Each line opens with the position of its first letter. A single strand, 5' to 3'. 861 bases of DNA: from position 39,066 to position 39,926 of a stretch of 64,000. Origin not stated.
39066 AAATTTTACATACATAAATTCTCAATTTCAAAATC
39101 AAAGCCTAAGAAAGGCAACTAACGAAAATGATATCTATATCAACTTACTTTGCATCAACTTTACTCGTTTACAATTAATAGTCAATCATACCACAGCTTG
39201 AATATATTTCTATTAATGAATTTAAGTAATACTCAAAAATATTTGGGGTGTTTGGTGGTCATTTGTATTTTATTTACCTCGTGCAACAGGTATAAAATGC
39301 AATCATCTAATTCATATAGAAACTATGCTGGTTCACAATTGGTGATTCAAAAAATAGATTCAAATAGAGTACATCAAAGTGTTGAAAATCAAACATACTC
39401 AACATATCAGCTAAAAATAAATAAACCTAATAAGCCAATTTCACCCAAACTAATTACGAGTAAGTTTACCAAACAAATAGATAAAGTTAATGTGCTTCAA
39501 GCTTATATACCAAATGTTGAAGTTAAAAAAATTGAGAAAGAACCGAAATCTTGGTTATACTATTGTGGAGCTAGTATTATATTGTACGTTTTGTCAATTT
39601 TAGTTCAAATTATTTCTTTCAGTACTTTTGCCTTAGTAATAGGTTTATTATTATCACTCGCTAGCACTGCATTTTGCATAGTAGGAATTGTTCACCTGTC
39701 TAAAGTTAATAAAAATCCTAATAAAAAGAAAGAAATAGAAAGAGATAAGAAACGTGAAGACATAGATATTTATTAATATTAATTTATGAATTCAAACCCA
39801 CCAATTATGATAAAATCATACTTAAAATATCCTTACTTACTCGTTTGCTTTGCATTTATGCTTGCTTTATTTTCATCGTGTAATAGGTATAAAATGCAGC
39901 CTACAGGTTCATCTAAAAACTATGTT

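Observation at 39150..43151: Tandem array of a rapidly diversifying lipoprotein/two-TM paralog family next to groEL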

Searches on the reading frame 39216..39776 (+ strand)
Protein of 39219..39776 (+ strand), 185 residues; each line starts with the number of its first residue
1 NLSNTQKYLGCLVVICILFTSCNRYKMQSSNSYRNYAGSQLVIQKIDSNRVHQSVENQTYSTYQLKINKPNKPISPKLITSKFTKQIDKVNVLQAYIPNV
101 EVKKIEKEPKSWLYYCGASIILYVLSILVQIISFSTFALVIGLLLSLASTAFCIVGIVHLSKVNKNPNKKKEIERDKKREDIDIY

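Call 4: search_protein_families(library=pfam, proteins=[window:39219-39776:+], max_evalue=10)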
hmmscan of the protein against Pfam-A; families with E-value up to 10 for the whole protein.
window:39219-39776:+ (185 aa): 3 families
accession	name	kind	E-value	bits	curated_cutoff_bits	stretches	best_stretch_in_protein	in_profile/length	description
PF21491.2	MIMI_R596-like_C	-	0.012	15.9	27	1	6-62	21-75/107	Mimivirus sulfhydryl oxidase R596-like, C-terminal domain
PF09685.15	DUF4870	-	0.036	14.5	25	1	115-162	42-94/107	Domain of unknown function (DUF4870)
PF13567.11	DUF4131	-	0.12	12.5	31.6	1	111-155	5-49/165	Domain of unknown function (DUF4131)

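Call 5: search_protein_families(library=ncbifam, proteins=[window:39219-39776:+], max_evalue=10)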
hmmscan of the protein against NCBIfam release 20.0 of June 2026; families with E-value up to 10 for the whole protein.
window:39219-39776:+ (185 aa): 4 families
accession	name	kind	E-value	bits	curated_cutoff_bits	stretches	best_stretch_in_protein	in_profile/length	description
NF047333.1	Chlam_inc_CT214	subfamily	0.00013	21.2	90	1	118-179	5-67/500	CT214 family putative inclusion membrane protein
NF053808.1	Ssp4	equivalog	0.0021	17.3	300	1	59-174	34-155/280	Ssp4 family T6SS effector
NF045849.1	ICE_MMCAP2_0565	equivalog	0.048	13.3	40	1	135-173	15-52/80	Mbov_0395 family pilin-like conjugal transfer protein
TIGR04561.1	membra_charge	hypoth_equivalog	2.1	8.6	30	1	124-183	4-68/82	TIGR04561 family membrane protein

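Call 20: find_homologous_proteins(query=A4, max_evalue=1)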
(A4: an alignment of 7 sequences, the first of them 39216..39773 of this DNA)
Query A4 (7 sequences) (186 aa, profile of the alignment): 3 proteins with E <= 1 among 2506 candidates.
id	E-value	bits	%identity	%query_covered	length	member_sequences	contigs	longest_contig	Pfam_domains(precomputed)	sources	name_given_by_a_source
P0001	2.8e-74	267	51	95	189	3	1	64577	-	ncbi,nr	ncbi:MAG: hypothetical protein SGJ04_03620 [Bacteroidota bacterium]|nr:hypothetical protein [Bactero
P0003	4.1e-61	224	28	31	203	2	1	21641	-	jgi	-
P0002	7.1e-58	213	100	85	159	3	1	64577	-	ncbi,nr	ncbi:MAG: hypothetical protein SGJ04_03615 [Bacteroidota bacterium]|nr:hypothetical protein [Bactero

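Call 23: find_encoding_contigs(protein=P0003, flank=10000, max_places=10)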
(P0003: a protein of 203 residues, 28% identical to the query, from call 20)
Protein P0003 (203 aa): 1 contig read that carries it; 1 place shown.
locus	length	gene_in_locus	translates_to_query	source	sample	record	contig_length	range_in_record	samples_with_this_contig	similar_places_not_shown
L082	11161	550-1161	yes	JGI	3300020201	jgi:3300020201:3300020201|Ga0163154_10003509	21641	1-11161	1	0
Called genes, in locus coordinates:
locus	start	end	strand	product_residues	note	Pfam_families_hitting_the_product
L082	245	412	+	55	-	-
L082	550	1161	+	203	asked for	-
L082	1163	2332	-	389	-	PF07075:NamZ_N, PF20732:NamZ_C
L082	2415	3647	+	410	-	PF12704:MacB_PCD (weak), PF02687:FtsX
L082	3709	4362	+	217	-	PF00440:TetR_N (weak)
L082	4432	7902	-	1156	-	PF00873:ACR_tran, PF03176:MMPL (weak)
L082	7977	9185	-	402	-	PF25917:BSH_RND, PF25973:BSH_CzcB, PF25893:HH_CzcB, PF25967:RND-MFP_C (weak), PF25989:YknX_C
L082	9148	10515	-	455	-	PF02321:OEP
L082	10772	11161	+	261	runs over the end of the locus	PF01975:SurE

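Call 26: search_protein_representatives(alignment_id=A4)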
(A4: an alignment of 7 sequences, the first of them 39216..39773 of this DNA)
Query: 7 sequences, 196 profile positions. Proteins with E-value up to 0.001 (for the whole library): 6; up to 1e-10: 3; up to 1e-30: 3. The best 6 are listed.
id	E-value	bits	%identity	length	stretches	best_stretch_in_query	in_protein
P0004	6.1e-70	251.0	-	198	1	1-196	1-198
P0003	1.3e-61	223.9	-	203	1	1-196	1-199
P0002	2.3e-58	213.3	-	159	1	29-193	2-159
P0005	3.0e-09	53.0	-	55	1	149-195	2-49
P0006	1.0e-04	38.2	-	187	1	8-165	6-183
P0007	5.9e-04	35.7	-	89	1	114-192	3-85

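Call 28: find_encoding_contigs(protein=P0006, flank=10000, max_places=10)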
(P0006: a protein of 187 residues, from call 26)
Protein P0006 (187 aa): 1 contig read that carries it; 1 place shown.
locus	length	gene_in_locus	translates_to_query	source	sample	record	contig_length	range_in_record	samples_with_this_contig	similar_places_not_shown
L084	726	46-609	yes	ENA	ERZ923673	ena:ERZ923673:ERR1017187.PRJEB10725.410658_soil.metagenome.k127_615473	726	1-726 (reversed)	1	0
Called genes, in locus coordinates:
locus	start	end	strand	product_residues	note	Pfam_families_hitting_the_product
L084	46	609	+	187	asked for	-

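Call 31: find_homologous_proteins(query=A5, max_evalue=10)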
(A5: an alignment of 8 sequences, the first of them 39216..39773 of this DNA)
Query A5 (8 sequences) (186 aa, profile of the alignment): 5 proteins with E <= 10 among 2645 candidates.
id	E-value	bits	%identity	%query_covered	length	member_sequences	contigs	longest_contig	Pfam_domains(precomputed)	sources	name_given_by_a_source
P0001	2.0e-66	241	51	95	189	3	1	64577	-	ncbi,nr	ncbi:MAG: hypothetical protein SGJ04_03620 [Bacteroidota bacterium]|nr:hypothetical protein [Bactero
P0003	1.3e-54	203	28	31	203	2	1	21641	-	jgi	-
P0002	3.1e-52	195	100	85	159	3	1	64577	-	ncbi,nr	ncbi:MAG: hypothetical protein SGJ04_03615 [Bacteroidota bacterium]|nr:hypothetical protein [Bactero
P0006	4.7e-45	172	55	6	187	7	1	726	-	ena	-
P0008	3.3e-31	126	31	21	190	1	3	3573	-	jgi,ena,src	jgi:hypothetical protein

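Call 33: find_encoding_contigs(protein=P0008, flank=10000, max_places=10)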
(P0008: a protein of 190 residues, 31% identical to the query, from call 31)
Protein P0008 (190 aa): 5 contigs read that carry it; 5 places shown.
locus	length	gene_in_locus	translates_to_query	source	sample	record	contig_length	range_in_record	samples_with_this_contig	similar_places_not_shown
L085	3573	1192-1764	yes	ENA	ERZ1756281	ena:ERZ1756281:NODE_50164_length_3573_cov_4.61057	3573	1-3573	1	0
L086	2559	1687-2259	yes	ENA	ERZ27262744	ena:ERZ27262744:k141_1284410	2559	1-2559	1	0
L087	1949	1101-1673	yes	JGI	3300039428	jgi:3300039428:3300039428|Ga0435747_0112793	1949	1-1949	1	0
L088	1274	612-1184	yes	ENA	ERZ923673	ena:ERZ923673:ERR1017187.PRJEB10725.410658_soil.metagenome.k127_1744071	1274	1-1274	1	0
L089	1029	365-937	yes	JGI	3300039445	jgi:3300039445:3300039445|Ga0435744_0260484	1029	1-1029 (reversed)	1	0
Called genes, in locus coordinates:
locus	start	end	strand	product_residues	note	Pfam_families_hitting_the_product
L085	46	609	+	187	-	-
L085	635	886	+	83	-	-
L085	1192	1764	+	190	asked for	-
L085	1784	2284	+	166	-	-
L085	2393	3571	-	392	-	?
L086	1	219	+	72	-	?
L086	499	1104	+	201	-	-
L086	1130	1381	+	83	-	-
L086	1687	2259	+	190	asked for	-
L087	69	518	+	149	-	-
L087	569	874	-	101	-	-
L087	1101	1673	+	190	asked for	-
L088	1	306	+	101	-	?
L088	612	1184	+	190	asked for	-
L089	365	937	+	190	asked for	-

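Call 44: search_protein_families(library=phrogs, proteins=[window:39216-39773:+, P0006, P0008], max_evalue=1)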
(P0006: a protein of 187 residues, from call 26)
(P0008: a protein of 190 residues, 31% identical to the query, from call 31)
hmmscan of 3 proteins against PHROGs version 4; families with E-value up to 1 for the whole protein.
window:39216-39773:+ (186 aa): 0 families

P0006 (187 aa): 2 families
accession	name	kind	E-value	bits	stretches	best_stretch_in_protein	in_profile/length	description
phrog_21457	-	unknown function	0.14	12.1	1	37-134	244-339/435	-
phrog_22994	-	unknown function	0.29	11.6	1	133-172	31-70/187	-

P0008 (190 aa): 1 family
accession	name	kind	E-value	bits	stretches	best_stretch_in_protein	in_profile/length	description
phrog_1068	-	tail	0.16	11.6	1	126-183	387-444/706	tail length tape measure protein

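Call 45: search_protein_families(library=padloc, proteins=[window:39216-39773:+, P0006, P0008], max_evalue=1)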
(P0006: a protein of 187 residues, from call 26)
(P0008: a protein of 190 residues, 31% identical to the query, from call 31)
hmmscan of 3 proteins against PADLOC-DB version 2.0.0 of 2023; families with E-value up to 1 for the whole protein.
window:39216-39773:+ (186 aa): 1 family
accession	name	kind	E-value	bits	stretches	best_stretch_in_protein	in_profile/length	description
PDLC03795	RTasSLATT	-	0.87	7.1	0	10-66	68-125/183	DRT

P0006 (187 aa): 0 families

P0008 (190 aa): 1 family
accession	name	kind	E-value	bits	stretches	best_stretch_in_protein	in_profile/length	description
PDLC00639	ZorA2|ZorA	-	0.036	10.9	1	134-179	32-77/494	MotA/ExbB/TolQ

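Call 46: search_solved_structures(query=A6, max_evalue=10)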
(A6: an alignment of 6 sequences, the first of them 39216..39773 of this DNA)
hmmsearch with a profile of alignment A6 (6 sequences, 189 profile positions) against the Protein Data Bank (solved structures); distinct sequences matched with E-value up to 10: 28.
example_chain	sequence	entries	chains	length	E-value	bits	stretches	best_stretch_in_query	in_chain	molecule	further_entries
6b85_J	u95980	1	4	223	0.016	18.1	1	107-168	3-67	TMHC4_R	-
11kc_A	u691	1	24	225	0.018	18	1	108-168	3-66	Designed nanoparticle O43-TM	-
7pmw_A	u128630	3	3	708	0.14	15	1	119-164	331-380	Solute carrier family 15 member 1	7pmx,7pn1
9fap_C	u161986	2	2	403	0.4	13.6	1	116-188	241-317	Isoform 2 of Gamma-aminobutyric acid receptor subunit gamma-2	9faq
9fau_C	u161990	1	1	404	0.4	13.6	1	116-188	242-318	Isoform 2 of Gamma-aminobutyric acid receptor subunit gamma-2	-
9faj_C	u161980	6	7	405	0.41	13.6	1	116-188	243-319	Isoform 2 of Gamma-aminobutyric acid receptor subunit gamma-2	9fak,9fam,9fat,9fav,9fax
9faw_C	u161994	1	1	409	0.41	13.6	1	116-188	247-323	Isoform 2 of Gamma-aminobutyric acid receptor subunit gamma-2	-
9n2d_F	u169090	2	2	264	0.42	13.5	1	6-46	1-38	Bam D | DNA uptake lipoprotein-like protein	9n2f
9dhp_E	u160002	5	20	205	0.43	13.5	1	111-173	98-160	Voltage-dependent calcium channel gamma-2 subunit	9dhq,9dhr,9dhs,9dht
9nr7_F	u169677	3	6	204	0.47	13.4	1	111-173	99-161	Voltage-dependent calcium channel gamma-2 subunit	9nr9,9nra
9e4y_E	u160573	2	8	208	0.47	13.4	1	111-174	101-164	Voltage-dependent calcium channel gamma-2 subunit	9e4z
9oum_D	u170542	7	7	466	0.5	13.3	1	116-188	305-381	Gamma-aminobutyric acid receptor subunit gamma-2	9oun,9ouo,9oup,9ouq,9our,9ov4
9p9b_H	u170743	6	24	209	0.5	13.3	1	111-174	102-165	Voltage-dependent calcium channel gamma-2 subunit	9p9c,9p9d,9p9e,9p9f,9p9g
6dw0_D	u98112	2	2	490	0.53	13.2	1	116-188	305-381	Gamma-aminobutyric acid receptor subunit gamma-2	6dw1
8vhv_A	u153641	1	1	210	0.56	13.1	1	111-173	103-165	Voltage-dependent calcium channel gamma-2 subunit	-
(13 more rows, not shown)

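Call 51: find_related_loci(query=A7, collection=metagenome_contigs, flank=10000)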
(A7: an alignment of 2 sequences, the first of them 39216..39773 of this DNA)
Query A7 (186 aa) in metagenome_contigs; peptide patterns used: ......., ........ (x = any residue, [..] = any of these).
119 stretches matched a pattern, but none encodes a relative of the query by tblastn (E <= 1e-3).

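Call 52: predict_structure(alignment_id=A6)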
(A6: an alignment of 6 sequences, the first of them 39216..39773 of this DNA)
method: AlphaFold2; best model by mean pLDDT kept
length: 186 residues; sequences in the alignment: 6
mean_pLDDT: 55.4   pTM: 0.32
mean pLDDT of the five models: 55.4, 55.2, 51.5, 51.1, 49.6
residues with pLDDT >= 90: 0; 70-90: 45; 50-70: 49; < 50: 92
segments of 3 or more residues with pLDDT < 50: 1-3, 25-72, 74-105, 180-182, 184-186
pLDDT, mean of each block of 10 residues (from residue 1): 55 65 48 40 42 40 40 46 45 43 50 72 79 74 81 78 55 50 47
secondary structure, 60 per line:
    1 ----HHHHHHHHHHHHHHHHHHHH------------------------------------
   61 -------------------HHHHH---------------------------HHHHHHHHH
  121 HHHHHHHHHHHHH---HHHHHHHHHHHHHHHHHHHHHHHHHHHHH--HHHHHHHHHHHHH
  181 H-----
elements in order: H5-24 H80-84 H112-133 H137-165 H168-181

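Call 54: find_related_loci(query=A8, collection=metagenome_contigs, flank=10000)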
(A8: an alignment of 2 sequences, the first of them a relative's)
Query A8 (190 aa) in metagenome_contigs; peptide patterns used: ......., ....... (x = any residue, [..] = any of these).
600 stretches matched a pattern (row limit reached: there are more); 1 encode a relative of the query (tblastn E <= 1e-3); 1 distinct loci.
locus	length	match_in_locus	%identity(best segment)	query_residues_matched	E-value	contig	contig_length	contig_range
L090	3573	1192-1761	100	1-190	4e-131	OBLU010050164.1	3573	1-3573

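Call 69: find_related_loci(query=A7, collection=viral_contigs, flank=5000)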
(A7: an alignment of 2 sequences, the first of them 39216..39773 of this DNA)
Query A7 (186 aa) in viral_contigs; peptide patterns used: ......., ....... (x = any residue, [..] = any of these).
197 stretches matched a pattern, but none encodes a relative of the query by tblastn (E <= 1e-3).

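Call 70: find_related_loci(query=A8, collection=viral_contigs, flank=5000)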
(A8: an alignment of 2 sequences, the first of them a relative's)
Query A8 (190 aa) in viral_contigs; peptide patterns used: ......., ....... (x = any residue, [..] = any of these).
58 stretches matched a pattern, but none encodes a relative of the query by tblastn (E <= 1e-3).

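Call 72: search_protein_families(library=pfam, proteins=[L085:2393-3532:-, L085:635-886:+, L085:1778-2284:+, L087:69-518:+, L087:569-874:-, L086:1-219:+, P0007], max_evalue=0.01)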
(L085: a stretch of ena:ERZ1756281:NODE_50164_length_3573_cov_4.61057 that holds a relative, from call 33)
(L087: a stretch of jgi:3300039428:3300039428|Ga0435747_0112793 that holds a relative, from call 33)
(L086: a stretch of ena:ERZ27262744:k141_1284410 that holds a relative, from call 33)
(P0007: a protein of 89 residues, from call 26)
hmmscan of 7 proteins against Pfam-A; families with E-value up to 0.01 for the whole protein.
L085:2393-3532:- (379 aa): 0 families

L085:635-886:+ (83 aa): 0 families

L085:1778-2284:+ (168 aa): 0 families

L087:69-518:+ (149 aa): 0 families

L087:569-874:- (101 aa): 0 families

L086:1-219:+ (72 aa): 0 families

P0007 (89 aa): 0 families
